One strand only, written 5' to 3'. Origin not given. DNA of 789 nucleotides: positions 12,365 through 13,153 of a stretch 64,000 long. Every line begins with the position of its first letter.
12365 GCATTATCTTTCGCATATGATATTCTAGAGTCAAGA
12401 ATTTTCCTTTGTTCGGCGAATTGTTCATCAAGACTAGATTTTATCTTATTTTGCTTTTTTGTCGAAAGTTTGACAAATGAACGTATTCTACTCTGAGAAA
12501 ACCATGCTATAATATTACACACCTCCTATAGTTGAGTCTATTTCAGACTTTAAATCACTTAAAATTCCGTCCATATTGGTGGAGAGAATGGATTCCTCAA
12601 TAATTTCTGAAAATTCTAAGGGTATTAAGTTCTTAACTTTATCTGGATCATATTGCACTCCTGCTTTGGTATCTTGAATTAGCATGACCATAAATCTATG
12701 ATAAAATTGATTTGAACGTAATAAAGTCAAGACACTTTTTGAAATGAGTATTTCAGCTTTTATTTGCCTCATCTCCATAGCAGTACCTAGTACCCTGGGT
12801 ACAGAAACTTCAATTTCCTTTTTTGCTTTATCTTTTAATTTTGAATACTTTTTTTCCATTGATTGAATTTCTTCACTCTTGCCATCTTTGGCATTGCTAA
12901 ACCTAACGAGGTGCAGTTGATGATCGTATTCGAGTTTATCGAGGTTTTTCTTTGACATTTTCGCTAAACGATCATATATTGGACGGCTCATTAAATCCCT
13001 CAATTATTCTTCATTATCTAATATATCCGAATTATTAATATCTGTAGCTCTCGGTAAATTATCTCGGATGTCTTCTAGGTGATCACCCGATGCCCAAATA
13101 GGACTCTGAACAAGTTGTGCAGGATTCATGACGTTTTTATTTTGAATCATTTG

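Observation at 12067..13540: Three translationally coupled small coiled-coil proteins with ESCRT-III/Snf7-like hallmarks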

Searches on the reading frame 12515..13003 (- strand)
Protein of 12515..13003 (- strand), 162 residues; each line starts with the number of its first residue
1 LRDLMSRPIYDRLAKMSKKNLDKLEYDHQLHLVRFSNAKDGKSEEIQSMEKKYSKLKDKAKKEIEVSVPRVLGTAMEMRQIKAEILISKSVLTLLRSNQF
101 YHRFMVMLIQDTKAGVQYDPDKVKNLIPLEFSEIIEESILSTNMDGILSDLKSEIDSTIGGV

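Call 3: search_protein_families(library=pfam, proteins=[window:12515-13003:-], max_evalue=10)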
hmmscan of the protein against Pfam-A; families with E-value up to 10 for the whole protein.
window:12515-13003:- (162 aa): 2 families
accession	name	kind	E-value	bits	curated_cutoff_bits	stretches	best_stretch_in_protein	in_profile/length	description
PF02696.19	SelO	-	0.00058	19.2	22.8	1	3-124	281-389/466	Protein adenylyltransferase SelO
PF21893.1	DUF6918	-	0.0097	16.8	27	1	43-71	105-133/141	Family of unknown function (DUF6918)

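Call 4: search_protein_families(library=ncbifam, proteins=[window:12515-13003:-], max_evalue=10)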
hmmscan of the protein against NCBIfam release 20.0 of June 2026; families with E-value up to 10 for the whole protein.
window:12515-13003:- (162 aa): 0 families

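Call 12: find_homologous_proteins(query=window:12515-13003:-, max_evalue=0.01)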
Query window:12515-13003:- (162 aa): 19 proteins with E <= 0.01 among 91 candidates.
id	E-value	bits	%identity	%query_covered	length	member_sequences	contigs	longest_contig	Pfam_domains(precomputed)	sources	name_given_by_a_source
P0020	4.9e-84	297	88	99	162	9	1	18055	-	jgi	-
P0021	2.1e-80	286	84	99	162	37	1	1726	-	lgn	-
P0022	1.5e-76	273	83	99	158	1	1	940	-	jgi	jgi:hypothetical protein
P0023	3.8e-65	236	68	97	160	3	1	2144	-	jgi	-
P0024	3.9e-64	233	68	98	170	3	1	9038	-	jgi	jgi:hypothetical protein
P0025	8.9e-64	232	68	97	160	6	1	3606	-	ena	-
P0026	2.8e-63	230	67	96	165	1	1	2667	-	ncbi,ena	-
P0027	3.0e-63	230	66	97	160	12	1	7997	-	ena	-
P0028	2.8e-62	227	66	98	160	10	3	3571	-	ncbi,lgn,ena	-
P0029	3.0e-60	220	64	97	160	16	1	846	-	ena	-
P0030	7.2e-60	219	63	97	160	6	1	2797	-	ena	-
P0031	8.3e-60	219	63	97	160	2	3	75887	-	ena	-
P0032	9.1e-60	219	64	97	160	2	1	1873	-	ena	-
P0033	1.6e-59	218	63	97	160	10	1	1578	-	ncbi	-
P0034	8.8e-59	215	61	97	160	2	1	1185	-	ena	-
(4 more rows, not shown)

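Call 18: search_solved_structures(query=A2, max_evalue=10)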
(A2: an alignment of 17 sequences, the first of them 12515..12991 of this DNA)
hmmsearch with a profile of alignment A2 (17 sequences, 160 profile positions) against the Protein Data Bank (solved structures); distinct sequences matched with E-value up to 10: 1.
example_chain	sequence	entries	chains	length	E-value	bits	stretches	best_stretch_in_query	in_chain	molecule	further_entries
4oyd_B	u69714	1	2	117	1.4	12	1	32-92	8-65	Computationally designed Inhibitor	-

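Call 57: search_protein_families(library=padloc, proteins=[window:12515-12991:-], max_evalue=1)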
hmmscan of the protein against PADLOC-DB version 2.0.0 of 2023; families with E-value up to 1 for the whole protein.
window:12515-12991:- (158 aa): 0 families

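Call 58: search_protein_families(library=phrogs, proteins=[window:12515-12991:-], max_evalue=1)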
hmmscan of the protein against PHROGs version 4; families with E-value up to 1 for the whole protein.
window:12515-12991:- (158 aa): 1 family
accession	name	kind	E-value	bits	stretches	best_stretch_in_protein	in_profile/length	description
phrog_22722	-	unknown function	0.15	12.8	1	68-142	40-112/174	-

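Call 65: search_protein_families(library=pfam, alignment_id=A2, max_evalue=10)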
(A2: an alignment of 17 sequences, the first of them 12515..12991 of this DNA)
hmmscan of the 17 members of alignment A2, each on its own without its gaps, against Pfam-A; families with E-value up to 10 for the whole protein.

A. member 1, window:12515-12991:- (158 aa): 2 families
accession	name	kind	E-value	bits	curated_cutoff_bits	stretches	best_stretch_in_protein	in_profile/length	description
PF02696.19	SelO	-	0.0021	17.3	22.8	1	5-120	287-389/466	Protein adenylyltransferase SelO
PF21893.1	DUF6918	-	0.0094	16.8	27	1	39-67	105-133/141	Family of unknown function (DUF6918)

B. families by the number of members that match (of 17 scanned): 31 families (the first 25 are shown)
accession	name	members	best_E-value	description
PF14172.12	DUF4309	6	0.0092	Domain of unknown function (DUF4309)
PF21893.1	DUF6918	5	0.0094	Family of unknown function (DUF6918)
PF12034.13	YfbK_C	5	0.0094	Uncharacterized protein YfbK, C-terminal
PF04314.18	PCuAC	4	0.0058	Copper chaperone PCu(A)C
PF18504.6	Csm1_N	3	0.045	Csm1 N-terminal domain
PF02696.19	SelO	2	0.0021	Protein adenylyltransferase SelO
PF08335.16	GlnD_UR_UTase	2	0.031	GlnD PII-uridylyltransferase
PF07515.17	TraI_2_C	2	0.043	Putative conjugal transfer nickase/helicase TraI C-term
PF12848.13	ABC_tran_Xtn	2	0.17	ABC transporter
PF04120.17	Iron_permease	2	0.18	Low affinity iron permease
PF23460.1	ZMYND8_CC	2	0.19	ZMYND8 protein coiled-coil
PF02075.23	RuvC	1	0.0032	Crossover junction endodeoxyribonuclease RuvC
PF07285.16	DUF1444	1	0.0047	Protein of unknown function (DUF1444)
PF15189.11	MEIOC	1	0.0076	Meiosis-specific coiled-coil domain-containing protein MEIOC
PF15619.11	Lebercilin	1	0.0089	Ciliary protein causing Leber congenital amaurosis disease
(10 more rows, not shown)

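Call 98: search_solved_structures(query=A9, max_evalue=10)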
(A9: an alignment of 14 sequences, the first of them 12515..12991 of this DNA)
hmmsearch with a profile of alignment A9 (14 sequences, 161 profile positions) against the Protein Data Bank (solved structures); distinct sequences matched with E-value up to 10: 7.
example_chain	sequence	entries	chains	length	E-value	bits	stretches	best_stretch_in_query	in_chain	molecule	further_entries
5gpa_A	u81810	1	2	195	0.18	14.8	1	21-84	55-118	Transcriptional regulator (TetR/AcrR family)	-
5gp9_A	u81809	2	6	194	0.21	14.6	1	21-84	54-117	Transcriptional regulator (TetR/AcrR family)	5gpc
2eb1_A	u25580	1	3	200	0.27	14.2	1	36-111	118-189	Endoribonuclease Dicer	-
9esh_m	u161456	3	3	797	0.27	14.2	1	17-84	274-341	G-patch domain-containing protein C1486.03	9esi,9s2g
3c4b_A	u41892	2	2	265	0.42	13.6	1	39-113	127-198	Endoribonuclease Dicer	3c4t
3clh_A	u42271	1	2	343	0.49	13.4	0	42-86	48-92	3-dehydroquinate synthase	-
6rfl_S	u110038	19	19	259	0.76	12.8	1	104-134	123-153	DNA-directed RNA polymerase 30 kDa polypeptide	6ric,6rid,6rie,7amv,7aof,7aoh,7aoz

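Call 110: find_related_loci(query=A2, collection=viral_contigs, flank=6000)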
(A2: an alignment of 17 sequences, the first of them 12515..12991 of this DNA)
Query A2 (158 aa) in viral_contigs; peptide patterns used: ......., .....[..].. (x = any residue, [..] = any of these).
13 stretches matched a pattern, but none encodes a relative of the query by tblastn (E <= 1e-3).
